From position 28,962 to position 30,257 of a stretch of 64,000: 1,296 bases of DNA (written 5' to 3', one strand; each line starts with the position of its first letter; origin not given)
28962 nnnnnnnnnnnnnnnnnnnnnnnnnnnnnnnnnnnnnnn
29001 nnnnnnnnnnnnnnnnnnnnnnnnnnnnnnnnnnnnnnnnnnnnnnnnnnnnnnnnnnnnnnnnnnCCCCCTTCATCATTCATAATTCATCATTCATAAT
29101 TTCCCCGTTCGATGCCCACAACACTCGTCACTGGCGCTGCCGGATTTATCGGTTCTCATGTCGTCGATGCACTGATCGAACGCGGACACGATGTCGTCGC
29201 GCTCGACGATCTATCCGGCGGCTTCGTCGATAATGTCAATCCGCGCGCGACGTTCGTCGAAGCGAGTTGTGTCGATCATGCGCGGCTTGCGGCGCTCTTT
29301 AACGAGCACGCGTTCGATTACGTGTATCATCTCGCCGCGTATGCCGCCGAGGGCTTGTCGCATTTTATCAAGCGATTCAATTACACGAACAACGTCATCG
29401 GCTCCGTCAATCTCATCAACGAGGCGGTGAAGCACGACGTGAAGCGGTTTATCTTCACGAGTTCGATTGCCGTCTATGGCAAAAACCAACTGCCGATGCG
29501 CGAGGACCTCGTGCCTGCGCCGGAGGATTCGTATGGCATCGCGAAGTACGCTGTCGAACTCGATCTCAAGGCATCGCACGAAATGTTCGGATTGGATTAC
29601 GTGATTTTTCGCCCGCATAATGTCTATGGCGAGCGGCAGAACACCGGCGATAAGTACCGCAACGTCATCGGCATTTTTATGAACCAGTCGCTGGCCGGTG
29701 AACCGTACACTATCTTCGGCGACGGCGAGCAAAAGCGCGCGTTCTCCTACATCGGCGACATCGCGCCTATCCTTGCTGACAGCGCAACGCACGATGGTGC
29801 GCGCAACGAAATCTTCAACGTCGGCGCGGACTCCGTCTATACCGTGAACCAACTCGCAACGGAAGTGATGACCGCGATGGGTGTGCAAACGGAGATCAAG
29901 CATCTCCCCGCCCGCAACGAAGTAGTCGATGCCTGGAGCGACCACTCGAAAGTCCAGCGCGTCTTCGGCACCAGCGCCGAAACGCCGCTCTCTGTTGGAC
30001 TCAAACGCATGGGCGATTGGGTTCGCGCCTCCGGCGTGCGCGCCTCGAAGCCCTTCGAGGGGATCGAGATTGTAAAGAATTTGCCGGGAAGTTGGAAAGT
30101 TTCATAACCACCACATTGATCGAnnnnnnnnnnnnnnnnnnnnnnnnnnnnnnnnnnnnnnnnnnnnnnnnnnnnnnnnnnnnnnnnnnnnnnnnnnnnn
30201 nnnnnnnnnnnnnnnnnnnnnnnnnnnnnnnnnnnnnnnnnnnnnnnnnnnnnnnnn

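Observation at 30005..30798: BrnT/BrnA cassette inserted with a 94-bp duplication of the epimerase 3' end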

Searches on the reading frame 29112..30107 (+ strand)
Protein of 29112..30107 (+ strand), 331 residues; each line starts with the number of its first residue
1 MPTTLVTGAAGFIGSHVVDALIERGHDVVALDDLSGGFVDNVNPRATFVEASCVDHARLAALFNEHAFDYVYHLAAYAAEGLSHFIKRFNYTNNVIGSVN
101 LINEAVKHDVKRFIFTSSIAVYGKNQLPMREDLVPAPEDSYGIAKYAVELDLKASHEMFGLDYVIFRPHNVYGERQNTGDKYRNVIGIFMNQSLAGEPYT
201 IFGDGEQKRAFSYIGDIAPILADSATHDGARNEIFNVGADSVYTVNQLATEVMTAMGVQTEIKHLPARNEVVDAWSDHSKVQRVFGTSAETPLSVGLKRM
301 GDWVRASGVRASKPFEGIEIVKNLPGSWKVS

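Call 4: search_protein_families(library=pfam, proteins=[window:29112-30107:+], max_evalue=0.01)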
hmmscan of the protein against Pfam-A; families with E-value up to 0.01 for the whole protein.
window:29112-30107:+ (331 aa): 9 families
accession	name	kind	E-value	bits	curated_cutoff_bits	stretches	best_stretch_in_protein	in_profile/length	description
PF01370.27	Epimerase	-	5.7e-55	186.8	20.9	1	5-238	2-240/240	NAD dependent epimerase/dehydratase family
PF16363.11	GDP_Man_Dehyd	-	7e-37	128.1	27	1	5-282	1-294/332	GDP-mannose 4,6 dehydratase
PF04321.23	RmlD_sub_bind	-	5.9e-17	62.1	27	1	4-264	3-240/287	RmlD substrate binding domain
PF13460.12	NAD_binding_10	-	4.9e-14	53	27.2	1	8-175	1-150/184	NAD(P)H-binding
PF01073.25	3Beta_HSD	-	7e-14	51.9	22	1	5-223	1-229/280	3-beta hydroxysteroid dehydrogenase/isomerase family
PF02719.21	Polysacc_synt_2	-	2.5e-13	50.3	20.2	1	5-262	2-253/293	Polysaccharide biosynthesis protein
PF07993.18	NAD_binding_4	-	4.6e-08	33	20.1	1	69-177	90-213/258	Male sterility protein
PF05368.20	NmrA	-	5.5e-06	26.6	27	1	4-118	5-107/298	NmrA-like family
PF08659.16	KR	-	0.0066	16.8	22.6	0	3-30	2-29/180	KR domain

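Call 7: find_encoding_contigs(protein=window:29112-30107:+, flank=10000, max_places=10)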
Protein window:29112-30107:+ (331 aa): no gene with exactly this product is on record in the collection.

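Call 8: find_related_loci(query=window:29112-30107:+, collection=genome_contigs, flank=6000)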
Query window:29112-30107:+ (331 aa) in genome_contigs; peptide patterns used: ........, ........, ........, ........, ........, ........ (x = any residue, [..] = any of these).
599 stretches matched a pattern (row limit reached: there are more); 574 encode a relative of the query (tblastn E <= 1e-3); the best 80 are kept; 80 distinct loci.
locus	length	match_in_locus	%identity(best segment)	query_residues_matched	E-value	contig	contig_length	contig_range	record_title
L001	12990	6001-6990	89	1-330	0e+0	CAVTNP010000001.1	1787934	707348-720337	MAG: Ignavibacteriota bacterium isolate MFD04780.bin.1.195 genome assembly, contig: contig_13287, whole genome shotgun s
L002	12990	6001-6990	88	1-330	0e+0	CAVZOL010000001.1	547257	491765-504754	MAG: Ignavibacteriota bacterium isolate MFD05512.bin.2.5 genome assembly, contig: contig_10911, whole genome shotgun seq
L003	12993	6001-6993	87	1-331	0e+0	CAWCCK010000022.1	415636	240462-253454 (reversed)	MAG: Ignavibacteriota bacterium isolate MFD04540.bin.1.132 genome assembly, contig: contig_39161, whole genome shotgun s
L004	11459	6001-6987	85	1-329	0e+0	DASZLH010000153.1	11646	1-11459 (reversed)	MAG TPA_asm: Candidatus Kapaibacterium sp. isolate SMAG_U5859 k141_2066967, whole genome shotgun sequence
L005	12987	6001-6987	85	1-329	0e+0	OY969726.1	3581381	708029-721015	MAG: uncultured Bacteroidetes bacterium isolate MFD05502.bin.4.212 genome assembly, chromosome: 1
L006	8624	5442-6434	82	1-331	0e+0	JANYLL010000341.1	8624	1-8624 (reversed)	MAG: Ignavibacteriae bacterium isolate GL140_6_metabinner_38 GL140_6_k141_2626894, whole genome shotgun sequence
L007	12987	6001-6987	81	1-329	0e+0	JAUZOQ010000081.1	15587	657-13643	MAG: Bacteroidota bacterium isolate bin140(14d) NELBBIGP_81, whole genome shotgun sequence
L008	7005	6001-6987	80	1-329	0e+0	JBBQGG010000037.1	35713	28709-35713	MAG: Candidatus Kapaibacterium sp. isolate Co_metawrap_972 Cmw_972_k141_11028788_length_35713_cov_9.0000, whole genome s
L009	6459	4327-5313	77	3-331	8e-179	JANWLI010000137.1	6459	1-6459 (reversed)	MAG: Candidatus Kapaibacterium sp. isolate CRAIB_MAG116 c_000000090445, whole genome shotgun sequence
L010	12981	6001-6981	75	4-330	6e-172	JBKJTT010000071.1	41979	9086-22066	MAG: Candidatus Kapaibacterium sp. isolate ant_bin.634 k117_6569254, whole genome shotgun sequence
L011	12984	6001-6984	67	4-331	1e-152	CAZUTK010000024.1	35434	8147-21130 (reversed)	MAG TPA_asm: uncultured bacterium isolate SRP290908_co1_416 genome assembly, contig: NODE_1373_length_35434_cov_7.515447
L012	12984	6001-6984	67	1-328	1e-150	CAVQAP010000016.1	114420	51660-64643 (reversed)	MAG: uncultured Acidobacteriota bacterium isolate MFD03323.bin.1.98 genome assembly, contig: contig_27788, whole genome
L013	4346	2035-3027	68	1-330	7e-154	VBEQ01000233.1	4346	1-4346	MAG: Chloroflexi bacterium isolate CF_30 14_1009_05_30cm_scaffold_20098, whole genome shotgun sequence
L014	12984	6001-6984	65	1-328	3e-150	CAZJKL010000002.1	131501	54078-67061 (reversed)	MAG TPA_asm: uncultured Bacteroidales bacterium isolate binchicken_co113_124 genome assembly, contig: NODE_116_length_13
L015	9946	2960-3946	67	1-329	4e-150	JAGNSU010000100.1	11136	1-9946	MAG: Flavobacteriales bacterium isolate Go_SlAct_bin_145 Go_SlAct_27851_length_11136_cov_11.536924, whole genome shotgun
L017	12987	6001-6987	66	1-329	9e-148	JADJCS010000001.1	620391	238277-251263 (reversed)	MAG: Flavobacteriales bacterium isolate Aved_18-Q3-R54-62_BATAC.626 tig00004848-10-6199130, whole genome shotgun sequenc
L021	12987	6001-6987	66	1-329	5e-147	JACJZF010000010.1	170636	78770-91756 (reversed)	MAG: Flavobacteriales bacterium isolate HK-STAS-BACT-57 HK-STAS-BACT-57_10, whole genome shotgun sequence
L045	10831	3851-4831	65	4-330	7e-143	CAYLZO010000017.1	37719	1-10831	MAG TPA_asm: uncultured Anaerolineaceae bacterium isolate SRP141376_co1_201 genome assembly, contig: NODE_2575_length_37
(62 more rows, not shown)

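Call 16: find_related_loci(query=window:29112-30107:+, collection=metagenome_contigs, flank=5000)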
Query window:29112-30107:+ (331 aa) in metagenome_contigs; peptide patterns used: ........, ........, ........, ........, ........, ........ (x = any residue, [..] = any of these).
600 stretches matched a pattern (row limit reached: there are more); 576 encode a relative of the query (tblastn E <= 1e-3); the best 80 are kept; 80 distinct loci.
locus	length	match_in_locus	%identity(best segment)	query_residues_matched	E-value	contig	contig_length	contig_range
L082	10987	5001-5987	68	1-328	9e-151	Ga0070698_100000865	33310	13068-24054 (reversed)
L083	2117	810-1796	68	1-329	1e-161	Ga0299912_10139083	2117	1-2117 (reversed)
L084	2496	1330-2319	67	1-329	1e-159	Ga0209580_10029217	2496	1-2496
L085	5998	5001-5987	67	1-328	8e-150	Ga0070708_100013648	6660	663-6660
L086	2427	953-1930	67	4-329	5e-159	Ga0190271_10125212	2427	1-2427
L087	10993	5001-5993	68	1-329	5e-149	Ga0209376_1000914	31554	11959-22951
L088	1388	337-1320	64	1-328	5e-163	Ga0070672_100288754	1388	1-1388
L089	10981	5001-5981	66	2-328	4e-148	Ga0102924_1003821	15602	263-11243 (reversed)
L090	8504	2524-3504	66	2-328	5e-148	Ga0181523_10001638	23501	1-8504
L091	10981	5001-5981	66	2-328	5e-148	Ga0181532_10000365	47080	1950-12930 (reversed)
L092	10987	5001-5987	68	1-328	1e-147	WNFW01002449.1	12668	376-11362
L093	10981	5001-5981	66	2-328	1e-147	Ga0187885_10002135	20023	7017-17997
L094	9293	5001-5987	68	1-328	1e-147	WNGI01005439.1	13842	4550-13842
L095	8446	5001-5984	66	1-328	1e-146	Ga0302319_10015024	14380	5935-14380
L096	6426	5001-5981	65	2-328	5e-147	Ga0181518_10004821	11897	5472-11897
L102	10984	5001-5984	66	1-328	6e-146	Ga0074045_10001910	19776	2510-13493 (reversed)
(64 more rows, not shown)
